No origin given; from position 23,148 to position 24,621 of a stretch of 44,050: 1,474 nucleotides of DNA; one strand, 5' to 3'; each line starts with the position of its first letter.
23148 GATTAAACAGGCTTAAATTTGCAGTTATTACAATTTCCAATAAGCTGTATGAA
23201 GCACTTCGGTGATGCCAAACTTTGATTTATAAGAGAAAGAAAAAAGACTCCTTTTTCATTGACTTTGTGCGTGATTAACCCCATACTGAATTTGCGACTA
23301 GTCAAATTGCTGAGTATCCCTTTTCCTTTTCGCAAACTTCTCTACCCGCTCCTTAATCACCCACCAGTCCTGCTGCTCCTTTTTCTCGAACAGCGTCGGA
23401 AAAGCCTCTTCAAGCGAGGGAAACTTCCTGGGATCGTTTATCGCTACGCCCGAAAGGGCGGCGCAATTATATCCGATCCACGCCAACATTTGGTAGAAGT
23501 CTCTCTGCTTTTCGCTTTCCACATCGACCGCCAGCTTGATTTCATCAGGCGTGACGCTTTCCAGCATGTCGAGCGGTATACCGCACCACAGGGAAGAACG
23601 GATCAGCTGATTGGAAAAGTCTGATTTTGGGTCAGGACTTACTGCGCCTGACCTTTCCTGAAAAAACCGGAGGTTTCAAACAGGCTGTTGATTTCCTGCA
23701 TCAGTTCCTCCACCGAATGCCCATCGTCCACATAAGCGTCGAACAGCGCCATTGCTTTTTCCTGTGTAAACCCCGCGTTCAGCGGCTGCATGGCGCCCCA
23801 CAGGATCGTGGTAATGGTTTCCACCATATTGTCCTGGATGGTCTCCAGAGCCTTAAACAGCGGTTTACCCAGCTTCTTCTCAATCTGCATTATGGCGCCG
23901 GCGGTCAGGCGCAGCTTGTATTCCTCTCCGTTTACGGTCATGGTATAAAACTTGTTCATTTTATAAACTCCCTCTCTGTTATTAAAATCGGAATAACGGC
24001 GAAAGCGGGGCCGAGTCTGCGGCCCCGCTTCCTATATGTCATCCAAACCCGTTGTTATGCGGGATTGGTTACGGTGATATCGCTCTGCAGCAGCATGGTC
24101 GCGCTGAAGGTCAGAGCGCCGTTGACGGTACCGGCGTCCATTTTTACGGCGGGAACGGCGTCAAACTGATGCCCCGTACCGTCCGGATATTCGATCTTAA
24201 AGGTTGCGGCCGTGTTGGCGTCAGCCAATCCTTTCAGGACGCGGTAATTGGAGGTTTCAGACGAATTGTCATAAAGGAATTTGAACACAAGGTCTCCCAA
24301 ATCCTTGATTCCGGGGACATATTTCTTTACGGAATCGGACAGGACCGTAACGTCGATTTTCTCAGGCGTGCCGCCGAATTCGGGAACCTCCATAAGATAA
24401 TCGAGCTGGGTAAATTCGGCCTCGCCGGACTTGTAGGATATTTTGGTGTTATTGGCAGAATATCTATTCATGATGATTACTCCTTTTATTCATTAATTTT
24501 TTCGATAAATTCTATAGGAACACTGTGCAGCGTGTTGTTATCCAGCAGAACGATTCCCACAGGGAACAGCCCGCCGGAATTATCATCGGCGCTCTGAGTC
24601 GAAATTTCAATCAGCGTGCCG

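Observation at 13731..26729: Head-less siphovirus-type tail cluster under its own sigma factor: candidate F-type tailocin-like system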

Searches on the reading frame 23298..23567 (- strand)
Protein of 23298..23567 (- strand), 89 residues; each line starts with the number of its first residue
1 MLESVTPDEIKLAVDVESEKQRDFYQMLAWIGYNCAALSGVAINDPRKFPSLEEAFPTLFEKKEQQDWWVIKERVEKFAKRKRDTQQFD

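Call 5: search_protein_families(library=pfam, proteins=[window:23298-23567:-], max_evalue=0.01)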
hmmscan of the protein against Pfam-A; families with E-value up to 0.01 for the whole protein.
window:23298-23567:- (89 aa): 0 families

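Call 6: search_protein_families(library=phrogs, proteins=[window:23298-23567:-], max_evalue=0.01)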
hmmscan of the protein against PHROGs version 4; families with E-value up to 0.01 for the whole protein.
window:23298-23567:- (89 aa): 1 family
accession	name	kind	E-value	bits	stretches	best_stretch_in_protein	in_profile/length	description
phrog_2066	-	unknown function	9.7e-10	39.7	1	6-84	16-102/112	-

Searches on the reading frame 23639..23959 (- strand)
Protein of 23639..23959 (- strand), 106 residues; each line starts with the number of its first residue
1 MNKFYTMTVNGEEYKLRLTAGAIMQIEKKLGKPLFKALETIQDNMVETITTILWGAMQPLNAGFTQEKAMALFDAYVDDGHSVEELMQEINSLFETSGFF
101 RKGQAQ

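Call 5: search_protein_families(library=pfam, proteins=[window:23639-23959:-], max_evalue=0.01)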
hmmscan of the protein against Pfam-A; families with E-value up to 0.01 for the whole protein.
window:23639-23959:- (106 aa): 3 families
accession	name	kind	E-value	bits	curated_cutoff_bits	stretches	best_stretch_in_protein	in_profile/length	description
PF19591.4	DUF6096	-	6.1e-15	56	27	1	7-104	8-107/130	Family of unknown function (DUF6096)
PF12363.14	Phage_TAC_12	-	2e-05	25.5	26.2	1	6-102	1-105/111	Phage tail assembly chaperone protein, TAC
PF11836.14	Phage_TAC_11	-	6e-05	23.5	27.8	1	6-77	5-76/96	Phage tail tube protein, GTA-gp10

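Call 6: search_protein_families(library=phrogs, proteins=[window:23639-23959:-], max_evalue=0.01)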
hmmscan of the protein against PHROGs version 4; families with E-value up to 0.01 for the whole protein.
window:23639-23959:- (106 aa): 3 families
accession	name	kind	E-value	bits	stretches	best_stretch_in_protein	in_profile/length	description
phrog_183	-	tail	4.9e-19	69.9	1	1-103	12-123/305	tail chaperone protein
phrog_2115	-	tail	1.1e-12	49.4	1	6-102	9-105/125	tail protein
phrog_6454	-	unknown function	0.0035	18.3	1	6-71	10-73/114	-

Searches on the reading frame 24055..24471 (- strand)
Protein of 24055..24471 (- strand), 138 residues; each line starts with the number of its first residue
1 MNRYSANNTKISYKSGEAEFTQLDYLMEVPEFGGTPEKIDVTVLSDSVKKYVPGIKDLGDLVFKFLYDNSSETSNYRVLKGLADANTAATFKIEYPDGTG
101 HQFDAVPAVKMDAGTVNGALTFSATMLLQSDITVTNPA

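Call 5: search_protein_families(library=pfam, proteins=[window:24055-24471:-], max_evalue=0.01)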
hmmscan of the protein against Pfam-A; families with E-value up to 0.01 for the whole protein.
window:24055-24471:- (138 aa): 3 families
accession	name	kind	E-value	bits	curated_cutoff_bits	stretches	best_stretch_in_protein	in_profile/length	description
PF08813.17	Phage_tail_3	-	1.3e-11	44.8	24.2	1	19-135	48-163/165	Phage tail tube protein, TTP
PF16460.11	Phage_TTP_11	-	2e-06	28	28.4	1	19-110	19-103/154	Phage tail tube, TTP, lambda-like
PF16461.11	Phage_TTP_12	-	0.00014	22.2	26.1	1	12-106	11-106/135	Lambda phage tail tube protein, TTP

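Call 6: search_protein_families(library=phrogs, proteins=[window:24055-24471:-], max_evalue=0.01)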
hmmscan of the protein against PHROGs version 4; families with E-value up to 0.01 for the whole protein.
window:24055-24471:- (138 aa): 3 families
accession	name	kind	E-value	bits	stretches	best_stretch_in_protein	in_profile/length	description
phrog_158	-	tail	1.5e-25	91.4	1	2-137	15-161/376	major tail protein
phrog_584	-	tail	6e-10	40.2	1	18-135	98-215/218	major tail protein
phrog_10528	-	tail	0.0017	19.4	1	7-99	8-99/142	major tail protein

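Call 41: find_related_loci(query=A2, collection=genome_contigs, flank=10000)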
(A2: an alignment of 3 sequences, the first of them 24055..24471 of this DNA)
Query A2 (138 aa) in genome_contigs; peptide patterns used: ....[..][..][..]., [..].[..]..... (x = any residue, [..] = any of these).
175 stretches matched a pattern; 9 encode a relative of the query (tblastn E <= 1e-3); 9 distinct loci.
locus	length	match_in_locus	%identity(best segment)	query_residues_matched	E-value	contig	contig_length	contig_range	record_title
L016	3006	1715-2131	83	1-138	1e-77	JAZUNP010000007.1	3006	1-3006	MAG: Acutalibacteraceae bacterium isolate T1900044885_TS20190351.MAGScoT_cleanbin_000014 SGB_3222_k141_1152992, whole ge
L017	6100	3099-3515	83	1-138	3e-76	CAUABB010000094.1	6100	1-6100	MAG TPA_asm: uncultured Oscillospiraceae bacterium isolate ERR9578261_bin.46_MetaWRAP_v1.3_MAG genome assembly, contig:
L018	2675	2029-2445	82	1-137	5e-76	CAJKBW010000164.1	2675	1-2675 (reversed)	MAG TPA_asm: uncultured Ruminococcaceae bacterium isolate ERR1600664-bin.7 genome assembly, contig: NODE_23002_length_26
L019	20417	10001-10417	82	1-137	8e-73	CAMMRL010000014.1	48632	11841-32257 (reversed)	MAG: uncultured Clostridia bacterium isolate ERR4836886_bin.6_MetaWRAP_v1.1_MAG genome assembly, contig: NODE_236_length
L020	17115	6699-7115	79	1-137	3e-72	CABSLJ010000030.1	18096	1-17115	MAG TPA_asm: uncultured Ruminococcaceae bacterium isolate MGYG-HGUT-02702 genome assembly, contig: GUT_GENOME158646_30,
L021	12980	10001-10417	80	1-138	1e-71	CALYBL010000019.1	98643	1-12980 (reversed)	MAG: uncultured Clostridia bacterium isolate E0_RM__bin169 genome assembly, contig: E0_RM__k127_1100992, whole genome sh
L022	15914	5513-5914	70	4-137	3e-65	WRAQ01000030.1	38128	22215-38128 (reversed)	MAG: Lachnospiraceae bacterium isolate Lab288P1bin41 Ga0131853_10001818, whole genome shotgun sequence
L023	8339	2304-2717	70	1-137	1e-61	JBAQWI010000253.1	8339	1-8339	MAG: Oscillospiraceae bacterium isolate MFD12012_ilm_asm_bin13 k127_8821, whole genome shotgun sequence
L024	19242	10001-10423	84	1-138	2e-76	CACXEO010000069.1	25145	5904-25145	MAG: Ruminococcaceae bacterium isolate RUG11193 genome assembly, contig: RUG11193_asm_69, whole genome shotgun sequence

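Call 46: search_protein_families(library=pfam, proteins=[L019:7999-9138:+, L019:19461-20105:-, L019:11204-11806:-, L019:11826-13043:+, L021:8342-9196:-, L024:8979-9341:+, L024:8339-8839:+, L022:4590-5204:+, L020:4796-5797:+], max_evalue=0.001)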
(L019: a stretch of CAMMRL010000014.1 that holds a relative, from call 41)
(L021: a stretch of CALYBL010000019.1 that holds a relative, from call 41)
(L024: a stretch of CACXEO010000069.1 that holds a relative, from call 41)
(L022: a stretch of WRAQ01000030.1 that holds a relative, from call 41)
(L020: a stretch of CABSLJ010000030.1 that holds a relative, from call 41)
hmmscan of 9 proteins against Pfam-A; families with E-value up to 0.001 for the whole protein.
L019:7999-9138:+ (379 aa): 1 family
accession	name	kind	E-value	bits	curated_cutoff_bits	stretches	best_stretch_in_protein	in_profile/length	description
PF01263.26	Aldose_epim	-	4e-81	273.1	27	1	49-376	3-299/299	Aldose 1-epimerase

L019:19461-20105:- (214 aa): 4 families
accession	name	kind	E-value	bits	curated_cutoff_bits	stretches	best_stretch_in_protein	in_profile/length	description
PF13419.12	HAD_2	-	3.1e-27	96.3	23.8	1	5-182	1-178/178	Haloacid dehalogenase-like hydrolase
PF00702.32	Hydrolase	-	6e-17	63.1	26.4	1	4-176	3-191/191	haloacid dehalogenase-like hydrolase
PF13242.12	Hydrolase_like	-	1.6e-07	31.6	22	1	143-196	8-60/75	HAD-hyrolase-like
PF12710.13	HAD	-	4.5e-07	30.9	27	1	5-168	1-184/189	haloacid dehalogenase-like hydrolase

L019:11204-11806:- (200 aa): 1 family
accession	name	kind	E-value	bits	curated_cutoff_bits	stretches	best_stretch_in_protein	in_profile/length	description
PF10694.14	DUF2500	-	8.1e-07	29.9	33.5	1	32-125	17-95/102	Protein of unknown function (DUF2500)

L019:11826-13043:+ (405 aa): 0 families

L021:8342-9196:- (284 aa): 1 family
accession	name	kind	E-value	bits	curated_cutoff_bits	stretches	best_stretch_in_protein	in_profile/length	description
PF13306.12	LRR_5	-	1.3e-33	116.1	27.7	1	89-207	2-119/127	BspA type Leucine rich repeat region (6 copies)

L024:8979-9341:+ (120 aa): 0 families

L024:8339-8839:+ (166 aa): 2 families
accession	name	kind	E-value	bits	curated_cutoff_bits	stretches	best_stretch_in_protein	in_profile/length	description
PF06114.19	Peptidase_M78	-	5.8e-13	49.2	22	1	33-130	4-100/123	IrrE N-terminal-like domain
PF20573.4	DUF6782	-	0.00038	20.2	27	1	39-80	62-101/241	Putative metallopeptidase family (DUF6782)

L022:4590-5204:+ (204 aa): 0 families

L020:4796-5797:+ (333 aa): 8 families
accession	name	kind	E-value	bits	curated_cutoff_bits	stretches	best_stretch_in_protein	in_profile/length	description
PF01370.27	Epimerase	-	7.3e-33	114.4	20.9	1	11-232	3-237/240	NAD dependent epimerase/dehydratase family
PF01073.25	3Beta_HSD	-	1.3e-27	97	22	1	10-223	1-229/280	3-beta hydroxysteroid dehydrogenase/isomerase family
PF16363.11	GDP_Man_Dehyd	-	8.2e-19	68.7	27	1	11-315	2-323/332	GDP-mannose 4,6 dehydratase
PF13460.12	NAD_binding_10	-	3.8e-17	63.2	27.2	1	13-176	1-146/184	NAD(P)H-binding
PF07993.18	NAD_binding_4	-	4.2e-13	49.5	20.1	1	69-178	87-209/258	Male sterility protein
PF05368.20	NmrA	-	3.5e-11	43.7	27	1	10-120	6-108/298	NmrA-like family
PF02719.21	Polysacc_synt_2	-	2.8e-09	37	20.2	1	11-123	3-132/293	Polysaccharide biosynthesis protein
PF04321.23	RmlD_sub_bind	-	5.2e-08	32.8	27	1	11-184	5-159/287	RmlD substrate binding domain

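Call 65: find_related_loci(query=A2, collection=viral_contigs, flank=10000)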
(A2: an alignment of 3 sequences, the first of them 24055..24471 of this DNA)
Query A2 (138 aa) in viral_contigs; peptide patterns used: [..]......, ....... (x = any residue, [..] = any of these).
145 stretches matched a pattern; 3 encode a relative of the query (tblastn E <= 1e-3); 3 distinct loci.
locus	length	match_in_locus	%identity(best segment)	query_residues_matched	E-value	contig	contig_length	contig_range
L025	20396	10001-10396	64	8-138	1e-56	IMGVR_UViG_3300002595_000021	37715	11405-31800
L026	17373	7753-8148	56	6-138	4e-52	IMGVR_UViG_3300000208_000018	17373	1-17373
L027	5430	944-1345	64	5-138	2e-50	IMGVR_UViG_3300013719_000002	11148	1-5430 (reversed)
